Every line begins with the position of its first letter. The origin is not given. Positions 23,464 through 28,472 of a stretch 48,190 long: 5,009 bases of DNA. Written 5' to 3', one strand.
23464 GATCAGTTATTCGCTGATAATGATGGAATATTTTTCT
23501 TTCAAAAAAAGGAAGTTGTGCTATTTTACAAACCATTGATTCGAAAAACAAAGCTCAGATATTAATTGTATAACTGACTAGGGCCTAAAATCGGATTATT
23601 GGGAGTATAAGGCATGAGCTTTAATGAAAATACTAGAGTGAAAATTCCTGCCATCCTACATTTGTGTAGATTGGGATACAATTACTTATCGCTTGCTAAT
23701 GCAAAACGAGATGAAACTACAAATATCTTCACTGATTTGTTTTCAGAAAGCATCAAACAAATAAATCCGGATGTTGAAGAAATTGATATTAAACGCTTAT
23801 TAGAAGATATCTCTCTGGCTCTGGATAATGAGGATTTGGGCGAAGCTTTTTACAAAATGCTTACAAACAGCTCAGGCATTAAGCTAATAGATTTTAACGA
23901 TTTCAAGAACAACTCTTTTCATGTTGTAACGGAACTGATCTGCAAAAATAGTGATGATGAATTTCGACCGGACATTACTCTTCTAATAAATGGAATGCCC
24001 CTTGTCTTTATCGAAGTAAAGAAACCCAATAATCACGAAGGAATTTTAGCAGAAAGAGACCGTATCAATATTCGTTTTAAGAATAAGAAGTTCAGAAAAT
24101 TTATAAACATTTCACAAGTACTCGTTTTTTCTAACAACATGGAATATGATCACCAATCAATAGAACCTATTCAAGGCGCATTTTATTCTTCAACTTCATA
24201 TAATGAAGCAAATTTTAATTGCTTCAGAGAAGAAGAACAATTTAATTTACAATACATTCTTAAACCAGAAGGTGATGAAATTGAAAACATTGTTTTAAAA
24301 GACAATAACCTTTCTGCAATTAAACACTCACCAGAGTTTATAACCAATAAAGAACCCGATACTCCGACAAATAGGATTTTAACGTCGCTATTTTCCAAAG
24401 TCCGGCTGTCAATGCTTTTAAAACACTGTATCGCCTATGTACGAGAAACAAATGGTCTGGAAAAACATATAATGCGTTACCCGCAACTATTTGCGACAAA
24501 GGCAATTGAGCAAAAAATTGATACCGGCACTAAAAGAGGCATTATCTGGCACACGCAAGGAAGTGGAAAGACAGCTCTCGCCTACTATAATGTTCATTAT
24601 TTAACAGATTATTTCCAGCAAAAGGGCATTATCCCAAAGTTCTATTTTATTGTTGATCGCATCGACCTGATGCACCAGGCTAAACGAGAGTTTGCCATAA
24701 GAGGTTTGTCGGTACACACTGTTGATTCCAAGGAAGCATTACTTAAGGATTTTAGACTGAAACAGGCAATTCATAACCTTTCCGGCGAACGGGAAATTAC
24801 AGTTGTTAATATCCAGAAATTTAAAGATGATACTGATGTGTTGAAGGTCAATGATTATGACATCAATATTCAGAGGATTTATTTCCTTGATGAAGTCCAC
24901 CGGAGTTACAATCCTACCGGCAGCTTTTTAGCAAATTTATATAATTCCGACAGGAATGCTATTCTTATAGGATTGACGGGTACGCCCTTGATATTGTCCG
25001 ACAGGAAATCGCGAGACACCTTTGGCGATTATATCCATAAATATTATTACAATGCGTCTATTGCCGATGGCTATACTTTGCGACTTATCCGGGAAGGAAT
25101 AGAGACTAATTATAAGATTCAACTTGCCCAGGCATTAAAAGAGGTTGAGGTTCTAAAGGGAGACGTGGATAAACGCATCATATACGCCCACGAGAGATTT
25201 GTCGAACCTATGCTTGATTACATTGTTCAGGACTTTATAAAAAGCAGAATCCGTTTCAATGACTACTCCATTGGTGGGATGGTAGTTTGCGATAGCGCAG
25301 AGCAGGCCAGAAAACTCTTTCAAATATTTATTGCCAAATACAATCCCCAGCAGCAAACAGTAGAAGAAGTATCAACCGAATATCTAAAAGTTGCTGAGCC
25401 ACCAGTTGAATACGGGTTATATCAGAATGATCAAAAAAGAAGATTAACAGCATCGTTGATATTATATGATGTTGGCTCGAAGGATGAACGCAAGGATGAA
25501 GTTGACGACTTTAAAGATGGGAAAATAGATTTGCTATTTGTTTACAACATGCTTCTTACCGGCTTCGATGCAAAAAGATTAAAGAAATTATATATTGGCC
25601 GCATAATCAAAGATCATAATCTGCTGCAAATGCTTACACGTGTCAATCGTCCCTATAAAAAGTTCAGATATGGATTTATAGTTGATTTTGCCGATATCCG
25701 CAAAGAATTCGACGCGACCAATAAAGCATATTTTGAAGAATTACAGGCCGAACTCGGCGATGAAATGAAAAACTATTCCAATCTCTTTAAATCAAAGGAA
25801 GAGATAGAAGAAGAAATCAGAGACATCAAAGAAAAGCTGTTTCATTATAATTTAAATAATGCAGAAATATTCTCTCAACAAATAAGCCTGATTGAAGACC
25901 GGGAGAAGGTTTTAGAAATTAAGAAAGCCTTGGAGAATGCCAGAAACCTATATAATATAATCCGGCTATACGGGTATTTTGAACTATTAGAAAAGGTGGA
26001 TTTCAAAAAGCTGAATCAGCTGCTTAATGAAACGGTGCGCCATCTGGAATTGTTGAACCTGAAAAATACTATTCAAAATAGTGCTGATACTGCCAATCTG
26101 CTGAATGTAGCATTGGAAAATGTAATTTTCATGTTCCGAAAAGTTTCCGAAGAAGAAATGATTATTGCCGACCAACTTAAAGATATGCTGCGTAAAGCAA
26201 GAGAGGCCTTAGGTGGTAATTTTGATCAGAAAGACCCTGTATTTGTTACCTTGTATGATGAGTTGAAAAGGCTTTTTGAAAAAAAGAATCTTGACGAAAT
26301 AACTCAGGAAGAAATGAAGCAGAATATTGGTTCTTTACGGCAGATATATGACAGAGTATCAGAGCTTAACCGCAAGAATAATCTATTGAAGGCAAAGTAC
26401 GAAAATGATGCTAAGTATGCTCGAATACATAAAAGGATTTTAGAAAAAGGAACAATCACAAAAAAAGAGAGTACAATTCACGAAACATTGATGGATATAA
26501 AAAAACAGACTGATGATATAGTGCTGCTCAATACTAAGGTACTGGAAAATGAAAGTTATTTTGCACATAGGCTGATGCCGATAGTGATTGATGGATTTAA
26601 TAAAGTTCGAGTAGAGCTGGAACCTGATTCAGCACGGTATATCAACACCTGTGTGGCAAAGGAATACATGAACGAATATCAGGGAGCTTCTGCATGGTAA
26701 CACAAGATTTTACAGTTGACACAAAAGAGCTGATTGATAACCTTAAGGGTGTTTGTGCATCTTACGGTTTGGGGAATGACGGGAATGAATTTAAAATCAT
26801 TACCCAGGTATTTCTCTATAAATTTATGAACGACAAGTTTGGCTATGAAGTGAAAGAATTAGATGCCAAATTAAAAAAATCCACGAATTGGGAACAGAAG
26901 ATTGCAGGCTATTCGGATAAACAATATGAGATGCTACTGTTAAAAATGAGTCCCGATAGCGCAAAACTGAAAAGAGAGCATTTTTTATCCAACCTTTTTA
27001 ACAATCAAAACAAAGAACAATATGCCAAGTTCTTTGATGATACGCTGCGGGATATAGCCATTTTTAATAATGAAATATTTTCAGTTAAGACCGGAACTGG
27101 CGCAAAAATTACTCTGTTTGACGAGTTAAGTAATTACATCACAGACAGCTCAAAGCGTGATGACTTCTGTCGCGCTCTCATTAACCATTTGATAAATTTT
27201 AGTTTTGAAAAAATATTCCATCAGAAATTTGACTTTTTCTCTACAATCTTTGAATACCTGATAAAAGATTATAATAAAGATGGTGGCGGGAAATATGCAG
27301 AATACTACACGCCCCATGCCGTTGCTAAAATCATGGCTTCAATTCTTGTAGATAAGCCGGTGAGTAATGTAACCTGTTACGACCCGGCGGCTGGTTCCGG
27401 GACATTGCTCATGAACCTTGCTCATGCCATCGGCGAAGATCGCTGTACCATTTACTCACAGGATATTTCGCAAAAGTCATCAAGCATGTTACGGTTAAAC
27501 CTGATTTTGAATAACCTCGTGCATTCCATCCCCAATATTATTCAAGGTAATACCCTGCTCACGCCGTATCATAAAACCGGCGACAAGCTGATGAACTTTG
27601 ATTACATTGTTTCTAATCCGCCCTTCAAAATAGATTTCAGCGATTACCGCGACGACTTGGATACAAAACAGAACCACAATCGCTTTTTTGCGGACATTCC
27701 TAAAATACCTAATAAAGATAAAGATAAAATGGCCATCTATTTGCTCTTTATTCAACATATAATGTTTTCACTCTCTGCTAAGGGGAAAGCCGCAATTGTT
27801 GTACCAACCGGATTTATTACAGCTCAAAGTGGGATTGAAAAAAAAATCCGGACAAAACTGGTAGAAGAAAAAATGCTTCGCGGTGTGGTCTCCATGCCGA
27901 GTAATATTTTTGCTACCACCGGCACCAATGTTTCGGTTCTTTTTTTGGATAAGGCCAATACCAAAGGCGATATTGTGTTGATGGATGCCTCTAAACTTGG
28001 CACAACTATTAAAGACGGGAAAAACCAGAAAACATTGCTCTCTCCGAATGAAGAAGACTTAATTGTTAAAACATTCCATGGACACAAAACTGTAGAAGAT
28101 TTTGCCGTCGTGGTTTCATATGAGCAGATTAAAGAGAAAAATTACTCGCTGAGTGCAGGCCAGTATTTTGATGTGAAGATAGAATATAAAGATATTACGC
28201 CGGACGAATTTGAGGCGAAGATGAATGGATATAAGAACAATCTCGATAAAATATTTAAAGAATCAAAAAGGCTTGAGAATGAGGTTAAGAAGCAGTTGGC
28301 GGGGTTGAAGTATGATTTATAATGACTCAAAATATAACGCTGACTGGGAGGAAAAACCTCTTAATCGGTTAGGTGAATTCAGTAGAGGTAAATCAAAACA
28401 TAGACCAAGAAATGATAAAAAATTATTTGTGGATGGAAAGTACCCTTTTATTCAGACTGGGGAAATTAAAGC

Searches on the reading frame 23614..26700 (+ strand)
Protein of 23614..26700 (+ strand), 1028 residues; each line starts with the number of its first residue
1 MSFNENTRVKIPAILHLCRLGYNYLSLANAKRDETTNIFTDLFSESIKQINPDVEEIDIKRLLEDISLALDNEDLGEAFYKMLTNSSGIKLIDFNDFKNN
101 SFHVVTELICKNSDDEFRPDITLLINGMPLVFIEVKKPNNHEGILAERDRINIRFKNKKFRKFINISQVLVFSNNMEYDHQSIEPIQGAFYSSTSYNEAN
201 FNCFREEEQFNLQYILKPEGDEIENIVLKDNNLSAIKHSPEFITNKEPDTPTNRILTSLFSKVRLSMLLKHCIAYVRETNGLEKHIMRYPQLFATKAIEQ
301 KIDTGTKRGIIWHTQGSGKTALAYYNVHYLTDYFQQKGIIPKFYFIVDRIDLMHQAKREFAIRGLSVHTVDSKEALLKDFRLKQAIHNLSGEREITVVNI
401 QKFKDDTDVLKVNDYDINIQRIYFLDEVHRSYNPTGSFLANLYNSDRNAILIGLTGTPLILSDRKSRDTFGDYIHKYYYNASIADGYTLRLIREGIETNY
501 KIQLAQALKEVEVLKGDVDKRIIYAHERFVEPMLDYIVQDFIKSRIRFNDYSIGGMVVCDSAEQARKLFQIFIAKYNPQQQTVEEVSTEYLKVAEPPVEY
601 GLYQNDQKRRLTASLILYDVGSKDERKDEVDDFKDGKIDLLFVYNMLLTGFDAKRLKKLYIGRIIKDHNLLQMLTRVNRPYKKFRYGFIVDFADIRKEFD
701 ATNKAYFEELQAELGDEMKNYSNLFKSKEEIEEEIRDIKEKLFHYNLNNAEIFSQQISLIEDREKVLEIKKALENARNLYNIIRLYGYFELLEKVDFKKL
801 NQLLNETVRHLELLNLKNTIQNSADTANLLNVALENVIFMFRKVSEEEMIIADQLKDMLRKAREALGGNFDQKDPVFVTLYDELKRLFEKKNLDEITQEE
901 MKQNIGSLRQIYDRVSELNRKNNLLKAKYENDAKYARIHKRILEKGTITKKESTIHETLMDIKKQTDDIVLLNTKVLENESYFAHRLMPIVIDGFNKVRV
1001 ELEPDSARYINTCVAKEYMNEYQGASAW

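Call 31: search_protein_families(library=pfam, proteins=[window:23614-26700:+], max_evalue=0.001)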
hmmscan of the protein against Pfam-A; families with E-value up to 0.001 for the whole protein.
window:23614-26700:+ (1028 aa): 4 families
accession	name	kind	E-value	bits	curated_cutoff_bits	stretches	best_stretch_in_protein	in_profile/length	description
PF18766.7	SWI2_SNF2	-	6.6e-40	137.5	26.7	1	291-512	2-209/221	SWI2/SNF2 ATPase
PF04313.20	HSDR_N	-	1.6e-26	93.8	25.1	1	3-178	2-187/198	Type I restriction enzyme R protein N terminus (HSDR_N)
PF04851.21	ResIII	-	3.3e-23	82.8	22.5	1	286-458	3-162/164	Type III restriction enzyme, res subunit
PF22679.2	T1R_D3-like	-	1.5e-15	58.4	27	1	565-693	58-157/158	Type I restriction enzyme subunit R domain 3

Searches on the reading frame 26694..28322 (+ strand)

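Call 31: search_protein_families(library=pfam, proteins=[window:26694-28322:+], max_evalue=0.001)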
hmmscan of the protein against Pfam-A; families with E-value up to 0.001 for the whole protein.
window:26694-28322:+ (542 aa): 2 families
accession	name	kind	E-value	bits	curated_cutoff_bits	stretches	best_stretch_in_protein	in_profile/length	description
PF02384.22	N6_Mtase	-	4.2e-66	223.8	20.4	1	179-495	3-306/311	N-6 DNA Methylase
PF07669.17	Eco57I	-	5.2e-08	33.6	25.3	1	253-406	3-171/171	Eco57I restriction-modification methylase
